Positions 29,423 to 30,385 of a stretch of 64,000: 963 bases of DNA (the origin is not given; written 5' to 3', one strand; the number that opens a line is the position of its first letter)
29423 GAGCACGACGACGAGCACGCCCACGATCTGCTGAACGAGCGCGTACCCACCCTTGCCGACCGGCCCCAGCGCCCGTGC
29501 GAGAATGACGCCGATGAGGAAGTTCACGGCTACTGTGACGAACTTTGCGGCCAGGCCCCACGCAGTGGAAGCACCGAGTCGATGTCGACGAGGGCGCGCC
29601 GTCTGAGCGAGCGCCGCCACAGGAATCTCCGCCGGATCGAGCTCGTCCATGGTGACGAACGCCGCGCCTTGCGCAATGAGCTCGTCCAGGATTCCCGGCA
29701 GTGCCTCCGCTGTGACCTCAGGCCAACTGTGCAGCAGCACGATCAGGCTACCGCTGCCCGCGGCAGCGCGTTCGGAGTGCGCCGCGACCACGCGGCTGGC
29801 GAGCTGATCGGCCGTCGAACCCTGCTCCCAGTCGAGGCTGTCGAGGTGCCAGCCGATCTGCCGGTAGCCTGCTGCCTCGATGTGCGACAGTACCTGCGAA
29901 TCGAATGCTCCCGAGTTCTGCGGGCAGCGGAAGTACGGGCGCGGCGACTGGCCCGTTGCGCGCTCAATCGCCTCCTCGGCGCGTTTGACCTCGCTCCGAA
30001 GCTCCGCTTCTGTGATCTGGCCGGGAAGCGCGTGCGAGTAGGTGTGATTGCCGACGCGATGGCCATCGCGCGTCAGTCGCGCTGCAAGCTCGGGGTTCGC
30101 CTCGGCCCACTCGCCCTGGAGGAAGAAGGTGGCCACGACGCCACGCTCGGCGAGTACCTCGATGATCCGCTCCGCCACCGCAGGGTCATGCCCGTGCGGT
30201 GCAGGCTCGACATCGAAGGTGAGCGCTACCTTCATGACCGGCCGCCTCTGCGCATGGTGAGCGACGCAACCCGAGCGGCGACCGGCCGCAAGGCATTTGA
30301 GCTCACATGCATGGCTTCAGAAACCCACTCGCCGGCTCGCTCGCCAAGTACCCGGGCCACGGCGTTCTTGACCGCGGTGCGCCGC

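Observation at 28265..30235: Deacetylase-flippase gene fusion (cytoplasmic CE4 domain fused to a Wzx transporter)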

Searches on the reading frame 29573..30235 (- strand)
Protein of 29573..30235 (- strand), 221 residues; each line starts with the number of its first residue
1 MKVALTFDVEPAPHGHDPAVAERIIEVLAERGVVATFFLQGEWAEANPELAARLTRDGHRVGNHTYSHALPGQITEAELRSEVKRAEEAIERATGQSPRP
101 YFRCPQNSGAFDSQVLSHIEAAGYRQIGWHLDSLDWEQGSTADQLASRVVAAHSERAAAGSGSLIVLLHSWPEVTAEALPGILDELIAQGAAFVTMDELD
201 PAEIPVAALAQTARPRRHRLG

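Call 10: search_solved_structures(query=window:29573-30235:-, max_evalue=0.001, show_alignments=3)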
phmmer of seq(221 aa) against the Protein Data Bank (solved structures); distinct sequences matched with E-value up to 0.001: 35.
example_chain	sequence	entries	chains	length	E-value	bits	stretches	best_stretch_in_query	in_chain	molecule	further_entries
2j13_A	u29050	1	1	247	1e-23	87.4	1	14-201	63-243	POLYSACCHARIDE DEACETYLASE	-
5o6y_A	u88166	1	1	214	4.2e-23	85.3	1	2-198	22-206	Peptidoglycan N-acetylglucosamine deacetylase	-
5o6y_B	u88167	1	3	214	8.6e-23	84.3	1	2-198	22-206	Peptidoglycan N-acetylglucosamine deacetylase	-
4l1g_A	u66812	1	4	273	1.7e-22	83.4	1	2-198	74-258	Peptidoglycan N-acetylglucosamine deacetylase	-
7y51_A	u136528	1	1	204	2.2e-22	83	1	2-199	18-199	Predicted xylanase/chitin deacetylase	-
7fbw_A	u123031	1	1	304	7.3e-22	81.3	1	2-199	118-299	Predicted xylanase/chitin deacetylase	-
2c1g_A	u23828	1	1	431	2.5e-21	79.5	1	3-199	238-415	PEPTIDOGLYCAN GLCNAC DEACETYLASE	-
2c1i_A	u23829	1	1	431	7.4e-21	78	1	4-199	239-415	PEPTIDOGLYCAN GLCNAC DEACETYLASE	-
2cc0_A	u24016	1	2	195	1.3e-20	77.2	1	5-191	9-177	ACETYL-XYLAN ESTERASE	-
1ny1_A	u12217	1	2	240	3e-20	76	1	14-199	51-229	Probable polysaccharide deacetylase pdaA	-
1w1a_1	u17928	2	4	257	3.6e-20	75.8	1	14-199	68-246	PROBABLE POLYSACCHARIDE DEACETYLASE PDAA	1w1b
1w17_A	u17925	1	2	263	3.9e-20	75.7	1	14-199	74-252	PROBABLE POLYSACCHARIDE DEACETYLASE PDAA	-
6hm9_A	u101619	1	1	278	4.5e-18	68.9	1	22-198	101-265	Putative polysaccharide deacetylase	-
5lfz_A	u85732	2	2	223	7.2e-18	68.2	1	3-200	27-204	ArCE4A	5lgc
2iw0_A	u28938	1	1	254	8.5e-18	68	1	21-198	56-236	CHITIN DEACETYLASE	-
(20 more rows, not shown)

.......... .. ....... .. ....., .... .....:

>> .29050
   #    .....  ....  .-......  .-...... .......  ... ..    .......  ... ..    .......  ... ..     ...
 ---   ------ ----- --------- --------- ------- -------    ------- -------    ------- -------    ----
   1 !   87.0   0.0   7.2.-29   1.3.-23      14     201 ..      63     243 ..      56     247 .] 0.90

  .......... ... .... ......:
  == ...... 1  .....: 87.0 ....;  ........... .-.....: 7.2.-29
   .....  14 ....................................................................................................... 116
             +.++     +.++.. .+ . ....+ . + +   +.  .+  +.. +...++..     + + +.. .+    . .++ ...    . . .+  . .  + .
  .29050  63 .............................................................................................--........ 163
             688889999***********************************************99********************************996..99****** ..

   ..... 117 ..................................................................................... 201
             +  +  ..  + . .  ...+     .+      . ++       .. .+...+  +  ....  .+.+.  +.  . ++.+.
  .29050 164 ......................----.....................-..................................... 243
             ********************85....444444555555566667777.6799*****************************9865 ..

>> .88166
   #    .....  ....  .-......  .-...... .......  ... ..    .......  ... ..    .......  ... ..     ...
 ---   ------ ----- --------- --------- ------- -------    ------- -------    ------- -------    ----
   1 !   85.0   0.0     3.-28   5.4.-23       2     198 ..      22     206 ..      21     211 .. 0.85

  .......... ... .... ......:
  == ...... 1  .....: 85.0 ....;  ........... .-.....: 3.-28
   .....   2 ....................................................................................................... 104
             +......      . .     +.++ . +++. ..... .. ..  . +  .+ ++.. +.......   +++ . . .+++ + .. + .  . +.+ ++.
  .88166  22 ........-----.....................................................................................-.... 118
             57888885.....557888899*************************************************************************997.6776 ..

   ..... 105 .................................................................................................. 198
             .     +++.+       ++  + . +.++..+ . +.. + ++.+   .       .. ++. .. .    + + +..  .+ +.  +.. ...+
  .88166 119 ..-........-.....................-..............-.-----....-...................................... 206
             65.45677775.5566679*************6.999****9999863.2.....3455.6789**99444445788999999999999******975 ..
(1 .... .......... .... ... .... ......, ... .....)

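Call 49: find_homologous_proteins(query=window:29621-30235:-, max_evalue=1e-8)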
Query seq(205 aa) (205 aa): 375 proteins with E <= 1e-8 among 1869 candidates; the best 120 are listed.
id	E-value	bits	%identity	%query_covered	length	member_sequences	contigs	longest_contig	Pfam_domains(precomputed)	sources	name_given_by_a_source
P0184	5.8e-69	250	61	96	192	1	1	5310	PF01522.27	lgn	-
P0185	2.6e-61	225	55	97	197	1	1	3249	PF01522.27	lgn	-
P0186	1.7e-57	212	53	97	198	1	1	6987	PF01522.27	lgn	-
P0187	5.9e-57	211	54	97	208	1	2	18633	PF01522.27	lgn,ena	-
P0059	6.2e-56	207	49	100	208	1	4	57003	PF01522.27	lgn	-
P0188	1.9e-51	193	50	98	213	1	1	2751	PF01522.27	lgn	-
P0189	2.0e-49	186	48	97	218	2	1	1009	PF01522.27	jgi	jgi:peptidoglycan/xylan/chitin deacetylase (PgdA/CDA1 family)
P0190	1.3e-48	183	51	97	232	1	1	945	PF01522.27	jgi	jgi:peptidoglycan/xylan/chitin deacetylase (PgdA/CDA1 family)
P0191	5.3e-47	178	46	98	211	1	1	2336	PF01522.27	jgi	jgi:peptidoglycan-N-acetylglucosamine deacetylase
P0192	8.0e-47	178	46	99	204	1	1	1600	PF01522.27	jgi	jgi:peptidoglycan/xylan/chitin deacetylase (PgdA/CDA1 family)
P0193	9.1e-47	177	48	97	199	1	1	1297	PF01522.27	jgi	-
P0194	1.5e-46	177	47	97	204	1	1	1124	PF01522.27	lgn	-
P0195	1.6e-46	177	49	97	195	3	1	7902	PF01522.27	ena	-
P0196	2.4e-46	176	47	89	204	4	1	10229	PF01522.27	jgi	jgi:peptidoglycan-N-acetylglucosamine deacetylase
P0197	4.7e-46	175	46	98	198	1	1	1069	PF01522.27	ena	-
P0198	5.1e-46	175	43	97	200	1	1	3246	PF01522.27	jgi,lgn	jgi:peptidoglycan/xylan/chitin deacetylase (PgdA/CDA1 family)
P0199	9.4e-46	174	46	98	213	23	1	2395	PF01522.27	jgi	jgi:peptidoglycan-N-acetylglucosamine deacetylase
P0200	1.4e-45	174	48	97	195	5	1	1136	PF01522.27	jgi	jgi:peptidoglycan/xylan/chitin deacetylase (PgdA/CDA1 family)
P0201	1.6e-45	173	46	100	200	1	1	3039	PF01522.27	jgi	jgi:peptidoglycan/xylan/chitin deacetylase (PgdA/CDA1 family)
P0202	4.7e-45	172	46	95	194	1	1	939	PF01522.27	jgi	jgi:peptidoglycan/xylan/chitin deacetylase (PgdA/CDA1 family)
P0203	1.2e-44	170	46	97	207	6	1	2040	PF01522.27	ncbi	-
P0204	2.1e-44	170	46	97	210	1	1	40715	PF01522.27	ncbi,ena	-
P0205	2.2e-44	170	44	99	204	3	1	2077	PF01522.27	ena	-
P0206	6.3e-44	168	45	97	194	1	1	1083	PF01522.27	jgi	jgi:peptidoglycan-N-acetylglucosamine deacetylase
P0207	1.2e-43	167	48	96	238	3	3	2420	PF01522.27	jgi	jgi:peptidoglycan/xylan/chitin deacetylase (PgdA/CDA1 family)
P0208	1.2e-43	167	46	95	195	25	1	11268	PF01522.27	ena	-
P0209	1.2e-43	167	44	95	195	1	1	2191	PF01522.27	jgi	jgi:peptidoglycan-N-acetylglucosamine deacetylase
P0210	2.2e-43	166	43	97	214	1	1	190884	PF01522.27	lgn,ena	-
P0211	2.8e-43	166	46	97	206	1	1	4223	PF01522.27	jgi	jgi:peptidoglycan-N-acetylglucosamine deacetylase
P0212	7.6e-43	165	44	97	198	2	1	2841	PF01522.27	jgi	jgi:peptidoglycan/xylan/chitin deacetylase (PgdA/CDA1 family)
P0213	1.3e-42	164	43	100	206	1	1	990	PF01522.27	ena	-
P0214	1.3e-42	164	44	97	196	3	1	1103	PF01522.27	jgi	jgi:peptidoglycan/xylan/chitin deacetylase (PgdA/CDA1 family)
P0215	1.7e-42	163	44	97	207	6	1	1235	PF01522.27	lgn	-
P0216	1.9e-42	163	45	97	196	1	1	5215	PF01522.27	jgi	jgi:peptidoglycan/xylan/chitin deacetylase (PgdA/CDA1 family)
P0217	1.9e-42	163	44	97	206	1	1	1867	PF01522.27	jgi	jgi:peptidoglycan/xylan/chitin deacetylase (PgdA/CDA1 family)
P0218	3.0e-42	163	44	97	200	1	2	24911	PF01522.27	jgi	jgi:peptidoglycan-N-acetylglucosamine deacetylase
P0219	3.4e-42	162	44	97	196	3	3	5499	PF01522.27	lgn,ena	-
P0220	4.1e-42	162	45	97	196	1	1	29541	PF01522.27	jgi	jgi:peptidoglycan-N-acetylglucosamine deacetylase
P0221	9.7e-42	161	43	97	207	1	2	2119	PF01522.27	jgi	jgi:peptidoglycan/xylan/chitin deacetylase (PgdA/CDA1 family)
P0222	1.5e-41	160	43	100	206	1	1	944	PF01522.27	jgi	jgi:peptidoglycan-N-acetylglucosamine deacetylase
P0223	1.5e-41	160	43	100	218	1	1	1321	PF01522.27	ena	-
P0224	1.5e-41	160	43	97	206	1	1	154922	PF01522.27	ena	-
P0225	3.0e-41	159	45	97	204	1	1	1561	PF01522.27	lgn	-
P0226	4.9e-41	159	44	97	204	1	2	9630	PF01522.27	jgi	jgi:peptidoglycan/xylan/chitin deacetylase (PgdA/CDA1 family)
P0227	6.3e-41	158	43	97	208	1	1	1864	PF01522.27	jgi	jgi:peptidoglycan-N-acetylglucosamine deacetylase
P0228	6.9e-41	158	43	97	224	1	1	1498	PF01522.27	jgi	jgi:peptidoglycan/xylan/chitin deacetylase (PgdA/CDA1 family)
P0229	7.7e-41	158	44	97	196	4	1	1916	PF01522.27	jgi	jgi:peptidoglycan/xylan/chitin deacetylase (PgdA/CDA1 family)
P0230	9.3e-41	158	45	97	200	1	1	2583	PF01522.27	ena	-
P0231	9.4e-41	158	42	97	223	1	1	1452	PF01522.27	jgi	jgi:peptidoglycan/xylan/chitin deacetylase (PgdA/CDA1 family)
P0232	9.8e-41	158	43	98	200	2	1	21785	PF01522.27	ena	-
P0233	2.2e-40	157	42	97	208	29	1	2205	PF01522.27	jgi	jgi:peptidoglycan/xylan/chitin deacetylase (PgdA/CDA1 family)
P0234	2.4e-40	156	44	97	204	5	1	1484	PF01522.27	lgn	-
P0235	3.7e-40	156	43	97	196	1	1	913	PF01522.27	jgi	jgi:peptidoglycan-N-acetylglucosamine deacetylase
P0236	4.4e-40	156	42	97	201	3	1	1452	PF01522.27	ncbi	-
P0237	4.8e-40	155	41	97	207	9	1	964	PF01522.27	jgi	jgi:peptidoglycan-N-acetylglucosamine deacetylase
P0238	6.9e-40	155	43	97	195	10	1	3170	PF01522.27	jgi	jgi:peptidoglycan-N-acetylglucosamine deacetylase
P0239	7.3e-40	155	42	97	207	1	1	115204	PF01522.27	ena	-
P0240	1.2e-39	154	43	97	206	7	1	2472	PF01522.27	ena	-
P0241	1.3e-39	154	40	97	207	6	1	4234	PF01522.27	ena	-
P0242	1.4e-39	154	41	97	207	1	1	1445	PF01522.27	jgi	jgi:peptidoglycan/xylan/chitin deacetylase (PgdA/CDA1 family)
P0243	1.6e-39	154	41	97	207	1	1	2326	PF01522.27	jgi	jgi:peptidoglycan/xylan/chitin deacetylase (PgdA/CDA1 family)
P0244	6.6e-39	152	42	97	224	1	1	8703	PF01522.27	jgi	jgi:peptidoglycan-N-acetylglucosamine deacetylase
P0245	9.2e-39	151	42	98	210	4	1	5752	PF01522.27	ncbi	-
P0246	1.2e-38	151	42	97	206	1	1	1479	PF01522.27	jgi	jgi:peptidoglycan-N-acetylglucosamine deacetylase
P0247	2.0e-38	150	42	97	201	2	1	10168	PF01522.27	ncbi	-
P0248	3.3e-38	149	42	96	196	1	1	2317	PF01522.27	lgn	-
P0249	3.3e-38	149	40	97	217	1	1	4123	PF01522.27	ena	-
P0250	3.4e-38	149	41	97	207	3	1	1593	PF01522.27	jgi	jgi:peptidoglycan/xylan/chitin deacetylase (PgdA/CDA1 family)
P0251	5.1e-38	149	42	100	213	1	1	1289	PF01522.27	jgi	jgi:peptidoglycan-N-acetylglucosamine deacetylase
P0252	7.7e-38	148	42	97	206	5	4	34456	PF01522.27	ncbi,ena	-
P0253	2.0e-37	147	42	97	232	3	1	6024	PF01522.27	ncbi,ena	-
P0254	2.3e-37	147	42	97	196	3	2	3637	PF01522.27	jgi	jgi:peptidoglycan-N-acetylglucosamine deacetylase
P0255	2.5e-37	147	38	95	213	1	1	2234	PF01522.27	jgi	jgi:peptidoglycan/xylan/chitin deacetylase (PgdA/CDA1 family)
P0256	3.2e-37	146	40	97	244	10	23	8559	PF01522.27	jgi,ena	jgi:peptidoglycan/xylan/chitin deacetylase (PgdA/CDA1 family)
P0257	4.2e-37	146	40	97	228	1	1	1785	PF01522.27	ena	-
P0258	4.9e-37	146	39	97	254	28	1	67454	PF01522.27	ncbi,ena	-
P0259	4.9e-37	146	41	96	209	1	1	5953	PF01522.27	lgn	-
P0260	9.5e-37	145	39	97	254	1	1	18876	PF01522.27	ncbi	-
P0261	1.9e-36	144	41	97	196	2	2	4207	PF01522.27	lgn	-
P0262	2.4e-36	143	39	98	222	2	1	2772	PF01522.27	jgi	jgi:peptidoglycan-N-acetylglucosamine deacetylase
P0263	2.7e-36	143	42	97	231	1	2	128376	PF01522.27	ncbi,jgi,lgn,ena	jgi:peptidoglycan/xylan/chitin deacetylase (PgdA/CDA1 family)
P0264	4.4e-36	143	42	86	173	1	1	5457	PF01522.27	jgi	jgi:peptidoglycan/xylan/chitin deacetylase (PgdA/CDA1 family)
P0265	1.2e-35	141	41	97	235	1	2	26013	PF01522.27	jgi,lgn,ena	-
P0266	1.7e-35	141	40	94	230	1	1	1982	PF01522.27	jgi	jgi:peptidoglycan/xylan/chitin deacetylase (PgdA/CDA1 family)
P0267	6.1e-35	139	39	96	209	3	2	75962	PF01522.27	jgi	-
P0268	6.6e-35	139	37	98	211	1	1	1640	PF01522.27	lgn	-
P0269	8.1e-35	138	42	97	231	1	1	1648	PF01522.27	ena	-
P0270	3.9e-34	136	40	97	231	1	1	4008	PF01522.27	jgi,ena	-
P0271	6.9e-34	135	38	97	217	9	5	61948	PF01522.27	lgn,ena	-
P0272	5.3e-33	132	42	97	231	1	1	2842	PF01522.27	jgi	jgi:peptidoglycan/xylan/chitin deacetylase (PgdA/CDA1 family)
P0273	7.2e-33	132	43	77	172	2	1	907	PF01522.27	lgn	-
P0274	8.4e-33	132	42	91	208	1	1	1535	PF01522.27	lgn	-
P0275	8.5e-33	132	40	99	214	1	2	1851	PF01522.27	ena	-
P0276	2.0e-31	127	43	85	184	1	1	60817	PF01522.27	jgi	jgi:peptidoglycan/xylan/chitin deacetylase (PgdA/CDA1 family)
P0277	1.9e-30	124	47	66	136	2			PF01522.27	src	-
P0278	2.3e-30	124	42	97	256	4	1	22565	PF01522.27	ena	-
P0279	3.4e-30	123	39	100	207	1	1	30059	PF01522.27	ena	-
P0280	1.4e-29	121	41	97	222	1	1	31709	PF01522.27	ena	-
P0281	6.8e-29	119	42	88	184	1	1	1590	PF01522.27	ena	-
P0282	1.4e-28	118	40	97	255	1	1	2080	PF01522.27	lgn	-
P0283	2.0e-28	117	39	97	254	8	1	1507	PF01522.27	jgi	jgi:peptidoglycan/xylan/chitin deacetylase (PgdA/CDA1 family)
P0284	7.1e-28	116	39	97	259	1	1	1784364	PF01522.27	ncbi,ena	-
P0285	9.1e-28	115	38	97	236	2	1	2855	PF01522.27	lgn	-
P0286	1.1e-27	115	38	97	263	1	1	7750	PF01522.27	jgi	jgi:peptidoglycan/xylan/chitin deacetylase (PgdA/CDA1 family)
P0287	1.2e-27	115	38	97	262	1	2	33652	PF01522.27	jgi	jgi:peptidoglycan/xylan/chitin deacetylase (PgdA/CDA1 family)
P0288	3.4e-27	113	39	100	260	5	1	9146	PF01522.27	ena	-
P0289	6.6e-27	113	39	97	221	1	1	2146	PF01522.27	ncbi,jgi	-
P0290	8.5e-27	112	38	97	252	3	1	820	PF01522.27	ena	-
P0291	1.1e-26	112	40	68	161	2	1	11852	PF01522.27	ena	-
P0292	1.4e-26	112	38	97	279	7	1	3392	PF01522.27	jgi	-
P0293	1.7e-26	111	39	96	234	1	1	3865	PF01522.27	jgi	jgi:peptidoglycan/xylan/chitin deacetylase (PgdA/CDA1 family)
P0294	1.7e-26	111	38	100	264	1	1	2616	PF01522.27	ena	-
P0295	1.8e-26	111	40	97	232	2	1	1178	PF01522.27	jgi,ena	-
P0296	2.5e-26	111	38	98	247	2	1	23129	PF01522.27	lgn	-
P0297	2.7e-26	111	39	97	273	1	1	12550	PF03065.21,PF01522.27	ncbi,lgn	-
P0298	2.7e-26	111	37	97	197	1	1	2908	PF01522.27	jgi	jgi:peptidoglycan/xylan/chitin deacetylase (PgdA/CDA1 family)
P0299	2.9e-26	110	38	97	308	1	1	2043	PF01522.27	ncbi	-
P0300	2.9e-26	110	41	90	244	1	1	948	PF01522.27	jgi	jgi:peptidoglycan/xylan/chitin deacetylase (PgdA/CDA1 family)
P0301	3.4e-26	110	37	97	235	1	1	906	PF01522.27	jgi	jgi:peptidoglycan/xylan/chitin deacetylase (PgdA/CDA1 family)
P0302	4.2e-26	110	39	97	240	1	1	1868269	PF01522.27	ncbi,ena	-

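Call 51: find_encoding_contigs(protein=P0210, flank=7000, max_places=1)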
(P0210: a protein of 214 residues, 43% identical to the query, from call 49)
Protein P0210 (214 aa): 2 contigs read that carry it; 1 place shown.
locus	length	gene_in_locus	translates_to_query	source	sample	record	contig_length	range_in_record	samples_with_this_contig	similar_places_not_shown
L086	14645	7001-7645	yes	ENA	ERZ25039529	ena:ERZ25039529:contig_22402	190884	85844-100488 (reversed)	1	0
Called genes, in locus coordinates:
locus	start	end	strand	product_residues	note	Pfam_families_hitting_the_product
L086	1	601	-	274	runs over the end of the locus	PF00528:BPD_transp_1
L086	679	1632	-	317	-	PF00528:BPD_transp_1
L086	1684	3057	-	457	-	PF01547:SBP_bac_1, PF13416:SBP_bac_8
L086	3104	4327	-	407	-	PF09339:HTH_IclR, PF12802:MarR_2 (weak), PF13412:HTH_24 (weak), PF00480:ROK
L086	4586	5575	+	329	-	-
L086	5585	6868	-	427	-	PF02056:Glyco_hydro_4, PF11975:Glyco_hydro_4C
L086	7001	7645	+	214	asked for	PF01522:Polysacc_deac_1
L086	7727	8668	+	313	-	PF01869:BcrAD_BadFG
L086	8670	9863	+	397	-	PF00005:ABC_tran, PF17912:OB_MalK, PF17850:CysA_C_terminal (weak)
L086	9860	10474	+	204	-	PF06262:Zincin_1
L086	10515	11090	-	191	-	PF03729:DUF308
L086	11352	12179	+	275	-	-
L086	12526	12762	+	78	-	-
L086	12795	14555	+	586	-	PF01869:BcrAD_BadFG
